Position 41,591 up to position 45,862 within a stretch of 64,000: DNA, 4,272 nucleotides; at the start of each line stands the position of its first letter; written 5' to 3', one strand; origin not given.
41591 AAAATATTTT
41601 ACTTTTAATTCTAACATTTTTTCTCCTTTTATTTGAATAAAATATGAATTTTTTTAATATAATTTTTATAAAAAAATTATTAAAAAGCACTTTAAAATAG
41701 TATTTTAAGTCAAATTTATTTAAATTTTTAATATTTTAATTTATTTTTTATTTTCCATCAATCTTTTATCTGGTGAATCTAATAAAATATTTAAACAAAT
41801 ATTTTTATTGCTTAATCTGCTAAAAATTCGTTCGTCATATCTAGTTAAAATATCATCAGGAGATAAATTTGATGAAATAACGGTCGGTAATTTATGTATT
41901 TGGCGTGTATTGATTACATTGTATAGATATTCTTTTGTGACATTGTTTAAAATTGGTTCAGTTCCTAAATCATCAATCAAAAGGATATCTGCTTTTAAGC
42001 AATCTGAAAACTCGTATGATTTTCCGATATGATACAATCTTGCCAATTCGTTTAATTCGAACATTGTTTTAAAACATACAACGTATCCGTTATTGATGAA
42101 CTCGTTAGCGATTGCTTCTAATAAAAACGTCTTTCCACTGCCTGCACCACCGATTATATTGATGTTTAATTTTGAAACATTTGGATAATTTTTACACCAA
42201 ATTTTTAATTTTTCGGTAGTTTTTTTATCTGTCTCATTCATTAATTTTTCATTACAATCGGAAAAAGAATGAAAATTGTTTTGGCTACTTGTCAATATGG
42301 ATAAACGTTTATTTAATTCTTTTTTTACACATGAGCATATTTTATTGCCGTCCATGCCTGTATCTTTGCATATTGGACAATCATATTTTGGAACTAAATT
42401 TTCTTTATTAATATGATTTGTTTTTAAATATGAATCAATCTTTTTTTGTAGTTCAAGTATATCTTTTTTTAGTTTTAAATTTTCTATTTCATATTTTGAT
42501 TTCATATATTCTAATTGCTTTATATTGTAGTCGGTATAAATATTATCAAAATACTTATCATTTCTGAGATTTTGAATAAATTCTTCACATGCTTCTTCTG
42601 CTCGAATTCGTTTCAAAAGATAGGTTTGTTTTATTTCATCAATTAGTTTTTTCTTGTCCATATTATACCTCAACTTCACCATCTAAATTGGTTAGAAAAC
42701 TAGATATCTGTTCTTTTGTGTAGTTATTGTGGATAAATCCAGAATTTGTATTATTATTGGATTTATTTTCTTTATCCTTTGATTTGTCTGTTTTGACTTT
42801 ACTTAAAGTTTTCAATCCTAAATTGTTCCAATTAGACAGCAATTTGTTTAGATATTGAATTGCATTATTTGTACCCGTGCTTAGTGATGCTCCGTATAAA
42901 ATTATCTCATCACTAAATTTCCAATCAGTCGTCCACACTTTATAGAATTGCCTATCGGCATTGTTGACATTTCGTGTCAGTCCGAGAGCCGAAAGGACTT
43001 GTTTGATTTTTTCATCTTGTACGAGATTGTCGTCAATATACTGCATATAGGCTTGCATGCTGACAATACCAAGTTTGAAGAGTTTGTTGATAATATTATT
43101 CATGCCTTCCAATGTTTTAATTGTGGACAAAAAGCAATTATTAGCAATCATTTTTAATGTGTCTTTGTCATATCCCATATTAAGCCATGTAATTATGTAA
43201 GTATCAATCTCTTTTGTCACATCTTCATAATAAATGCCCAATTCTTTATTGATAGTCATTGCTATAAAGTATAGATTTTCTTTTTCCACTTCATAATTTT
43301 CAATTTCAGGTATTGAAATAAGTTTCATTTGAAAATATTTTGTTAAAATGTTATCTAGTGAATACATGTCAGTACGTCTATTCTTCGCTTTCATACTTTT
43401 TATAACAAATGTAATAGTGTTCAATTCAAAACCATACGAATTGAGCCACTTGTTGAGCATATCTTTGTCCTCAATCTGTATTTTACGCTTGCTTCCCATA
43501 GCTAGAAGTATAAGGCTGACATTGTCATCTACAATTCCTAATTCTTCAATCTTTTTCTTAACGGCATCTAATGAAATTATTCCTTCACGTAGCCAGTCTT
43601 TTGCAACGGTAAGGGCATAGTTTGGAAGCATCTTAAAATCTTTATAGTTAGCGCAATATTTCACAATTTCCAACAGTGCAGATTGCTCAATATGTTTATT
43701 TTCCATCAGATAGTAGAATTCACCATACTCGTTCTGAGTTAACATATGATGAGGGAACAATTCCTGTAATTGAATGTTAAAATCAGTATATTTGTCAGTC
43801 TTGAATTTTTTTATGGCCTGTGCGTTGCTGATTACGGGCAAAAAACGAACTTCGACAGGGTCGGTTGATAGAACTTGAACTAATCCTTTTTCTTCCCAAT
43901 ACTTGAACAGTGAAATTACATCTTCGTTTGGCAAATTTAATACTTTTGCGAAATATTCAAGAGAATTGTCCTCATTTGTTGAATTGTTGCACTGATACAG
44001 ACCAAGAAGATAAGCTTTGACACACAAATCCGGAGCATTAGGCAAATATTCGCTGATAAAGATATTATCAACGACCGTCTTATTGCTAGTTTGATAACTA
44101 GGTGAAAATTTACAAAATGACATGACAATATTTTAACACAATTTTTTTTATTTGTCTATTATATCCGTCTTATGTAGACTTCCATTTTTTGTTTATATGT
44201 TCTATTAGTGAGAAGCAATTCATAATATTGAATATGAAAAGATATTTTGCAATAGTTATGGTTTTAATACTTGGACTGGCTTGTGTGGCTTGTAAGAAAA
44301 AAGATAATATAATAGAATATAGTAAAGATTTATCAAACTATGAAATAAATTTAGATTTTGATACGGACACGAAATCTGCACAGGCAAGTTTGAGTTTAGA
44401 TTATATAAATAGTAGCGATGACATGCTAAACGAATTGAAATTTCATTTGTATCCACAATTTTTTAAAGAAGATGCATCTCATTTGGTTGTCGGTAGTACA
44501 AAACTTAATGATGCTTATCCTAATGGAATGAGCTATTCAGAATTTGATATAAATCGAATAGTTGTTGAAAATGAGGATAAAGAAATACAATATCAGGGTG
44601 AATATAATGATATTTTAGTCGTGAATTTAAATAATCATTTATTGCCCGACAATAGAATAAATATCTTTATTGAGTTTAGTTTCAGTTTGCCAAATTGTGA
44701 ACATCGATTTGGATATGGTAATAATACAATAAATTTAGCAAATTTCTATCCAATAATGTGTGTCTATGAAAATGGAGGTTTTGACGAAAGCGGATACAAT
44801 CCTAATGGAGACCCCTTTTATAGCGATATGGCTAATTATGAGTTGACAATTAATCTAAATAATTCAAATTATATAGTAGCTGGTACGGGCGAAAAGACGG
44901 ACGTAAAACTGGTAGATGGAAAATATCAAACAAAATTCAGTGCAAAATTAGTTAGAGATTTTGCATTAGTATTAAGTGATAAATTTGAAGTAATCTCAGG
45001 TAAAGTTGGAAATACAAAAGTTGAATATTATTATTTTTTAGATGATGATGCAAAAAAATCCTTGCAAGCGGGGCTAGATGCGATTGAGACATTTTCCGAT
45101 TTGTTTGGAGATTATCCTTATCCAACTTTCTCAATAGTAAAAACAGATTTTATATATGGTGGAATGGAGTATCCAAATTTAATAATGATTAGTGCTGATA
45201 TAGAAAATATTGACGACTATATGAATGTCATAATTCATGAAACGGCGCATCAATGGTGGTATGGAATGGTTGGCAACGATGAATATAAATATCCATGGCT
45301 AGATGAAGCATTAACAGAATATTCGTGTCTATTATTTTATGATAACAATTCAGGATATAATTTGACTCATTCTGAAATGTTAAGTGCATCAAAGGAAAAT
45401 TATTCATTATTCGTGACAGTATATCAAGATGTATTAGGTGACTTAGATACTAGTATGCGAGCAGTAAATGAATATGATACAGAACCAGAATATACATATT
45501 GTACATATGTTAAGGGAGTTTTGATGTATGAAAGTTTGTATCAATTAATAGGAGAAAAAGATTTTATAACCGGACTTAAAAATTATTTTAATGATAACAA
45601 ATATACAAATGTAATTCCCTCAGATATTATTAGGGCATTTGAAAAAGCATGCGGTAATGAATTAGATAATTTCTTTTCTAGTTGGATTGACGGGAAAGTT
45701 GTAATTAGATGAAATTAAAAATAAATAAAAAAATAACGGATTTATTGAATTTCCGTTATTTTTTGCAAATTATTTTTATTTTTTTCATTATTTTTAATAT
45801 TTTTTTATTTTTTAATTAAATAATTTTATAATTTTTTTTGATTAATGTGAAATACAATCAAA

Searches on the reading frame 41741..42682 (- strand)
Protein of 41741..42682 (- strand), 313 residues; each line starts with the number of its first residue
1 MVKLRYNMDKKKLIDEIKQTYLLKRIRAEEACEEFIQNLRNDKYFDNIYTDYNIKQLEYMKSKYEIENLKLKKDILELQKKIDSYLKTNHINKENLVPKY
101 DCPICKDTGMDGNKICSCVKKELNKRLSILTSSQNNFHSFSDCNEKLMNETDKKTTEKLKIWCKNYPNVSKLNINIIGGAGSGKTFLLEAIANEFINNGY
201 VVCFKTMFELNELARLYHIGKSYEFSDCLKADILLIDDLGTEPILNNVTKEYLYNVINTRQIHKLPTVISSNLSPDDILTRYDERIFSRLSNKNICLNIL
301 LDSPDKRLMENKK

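Call 71: search_protein_families(library=pfam, proteins=[window:41741-42682:-], max_evalue=0.00001)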
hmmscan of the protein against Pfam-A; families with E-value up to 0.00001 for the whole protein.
window:41741-42682:- (313 aa): 2 families
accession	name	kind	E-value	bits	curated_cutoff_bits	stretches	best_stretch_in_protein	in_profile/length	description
PF01695.23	IstB_IS21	-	3.5e-13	50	24.1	1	171-274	92-195/238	IstB-like ATP binding protein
PF00308.24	Bac_DnaA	-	3.4e-06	27.8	23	1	174-291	37-156/162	Bacterial DnaA ATPAse domain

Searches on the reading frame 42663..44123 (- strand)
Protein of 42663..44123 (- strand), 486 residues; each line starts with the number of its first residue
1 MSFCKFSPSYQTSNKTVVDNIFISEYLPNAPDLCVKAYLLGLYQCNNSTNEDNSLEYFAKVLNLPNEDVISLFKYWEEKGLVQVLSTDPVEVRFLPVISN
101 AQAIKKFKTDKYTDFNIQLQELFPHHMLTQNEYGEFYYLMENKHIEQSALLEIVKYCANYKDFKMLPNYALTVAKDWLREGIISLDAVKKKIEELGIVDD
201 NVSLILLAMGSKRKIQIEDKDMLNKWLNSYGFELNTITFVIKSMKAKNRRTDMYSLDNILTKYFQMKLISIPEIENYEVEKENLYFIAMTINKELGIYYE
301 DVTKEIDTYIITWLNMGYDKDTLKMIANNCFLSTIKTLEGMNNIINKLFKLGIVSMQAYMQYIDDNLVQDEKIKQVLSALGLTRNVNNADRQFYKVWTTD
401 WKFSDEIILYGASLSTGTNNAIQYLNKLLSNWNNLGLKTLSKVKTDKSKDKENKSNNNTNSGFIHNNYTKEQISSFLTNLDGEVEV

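Call 71: search_protein_families(library=pfam, proteins=[window:42663-44123:-], max_evalue=0.00001)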
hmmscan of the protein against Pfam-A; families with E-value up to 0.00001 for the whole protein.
window:42663-44123:- (486 aa): 1 family
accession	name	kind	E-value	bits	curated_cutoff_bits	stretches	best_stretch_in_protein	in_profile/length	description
PF07261.16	DnaB_2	-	1.3e-20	73.3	22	2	125-191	9-73/74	Replication initiation and membrane attachment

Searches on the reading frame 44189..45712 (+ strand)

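Call 71: search_protein_families(library=pfam, proteins=[window:44189-45712:+], max_evalue=0.00001)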
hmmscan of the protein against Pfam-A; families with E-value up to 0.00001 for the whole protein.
window:44189-45712:+ (507 aa): 1 family
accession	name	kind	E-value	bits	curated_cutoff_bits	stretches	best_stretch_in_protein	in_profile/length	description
PF01433.26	Peptidase_M1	-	3.2e-27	96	27.7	1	297-499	8-218/218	Peptidase family M1 domain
